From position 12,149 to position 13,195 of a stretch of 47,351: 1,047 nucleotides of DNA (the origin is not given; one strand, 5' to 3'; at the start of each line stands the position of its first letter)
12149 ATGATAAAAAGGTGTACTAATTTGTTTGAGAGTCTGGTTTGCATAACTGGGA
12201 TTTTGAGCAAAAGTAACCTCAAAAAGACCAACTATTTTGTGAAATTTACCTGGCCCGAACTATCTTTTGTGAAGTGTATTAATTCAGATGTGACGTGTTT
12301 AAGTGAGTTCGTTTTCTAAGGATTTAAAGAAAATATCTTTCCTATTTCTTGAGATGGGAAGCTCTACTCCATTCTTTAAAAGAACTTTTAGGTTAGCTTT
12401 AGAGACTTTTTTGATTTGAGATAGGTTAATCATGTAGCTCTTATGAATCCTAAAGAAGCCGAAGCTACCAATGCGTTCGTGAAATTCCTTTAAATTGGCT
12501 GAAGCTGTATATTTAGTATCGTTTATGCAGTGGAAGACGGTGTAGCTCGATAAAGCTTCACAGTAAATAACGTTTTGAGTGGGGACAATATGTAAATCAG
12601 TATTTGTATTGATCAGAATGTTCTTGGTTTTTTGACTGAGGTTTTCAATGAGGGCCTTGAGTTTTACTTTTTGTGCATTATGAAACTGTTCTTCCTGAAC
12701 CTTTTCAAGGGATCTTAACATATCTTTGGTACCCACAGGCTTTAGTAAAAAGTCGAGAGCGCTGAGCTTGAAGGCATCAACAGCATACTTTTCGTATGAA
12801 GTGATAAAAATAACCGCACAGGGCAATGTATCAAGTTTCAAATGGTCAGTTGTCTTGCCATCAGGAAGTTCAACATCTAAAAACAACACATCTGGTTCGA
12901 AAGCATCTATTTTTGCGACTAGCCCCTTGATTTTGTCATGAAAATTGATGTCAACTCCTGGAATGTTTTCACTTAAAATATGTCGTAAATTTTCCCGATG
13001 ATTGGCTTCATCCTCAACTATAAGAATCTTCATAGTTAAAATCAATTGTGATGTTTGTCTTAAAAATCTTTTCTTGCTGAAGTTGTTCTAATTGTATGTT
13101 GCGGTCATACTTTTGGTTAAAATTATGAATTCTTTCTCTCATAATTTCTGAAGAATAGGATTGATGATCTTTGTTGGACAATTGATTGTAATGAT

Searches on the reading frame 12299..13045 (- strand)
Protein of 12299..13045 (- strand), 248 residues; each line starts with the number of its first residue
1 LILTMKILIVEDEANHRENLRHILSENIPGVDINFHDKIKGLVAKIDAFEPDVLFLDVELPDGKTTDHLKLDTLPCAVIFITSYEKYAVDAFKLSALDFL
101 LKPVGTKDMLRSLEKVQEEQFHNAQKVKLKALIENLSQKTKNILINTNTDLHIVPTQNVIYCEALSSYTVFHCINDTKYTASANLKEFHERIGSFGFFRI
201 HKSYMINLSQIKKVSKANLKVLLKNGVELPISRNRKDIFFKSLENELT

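Call 7: search_protein_families(library=pfam, proteins=[window:12299-13045:-], max_evalue=0.001)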
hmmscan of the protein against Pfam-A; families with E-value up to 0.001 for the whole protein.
window:12299-13045:- (248 aa): 2 families
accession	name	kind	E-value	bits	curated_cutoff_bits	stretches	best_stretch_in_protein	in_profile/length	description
PF04397.21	LytTR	-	3.6e-20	72.4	22.6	1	151-241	3-95/98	LytTr DNA-binding domain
PF00072.30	Response_reg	-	2.3e-14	53.9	30.2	1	7-112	1-109/111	Response regulator receiver domain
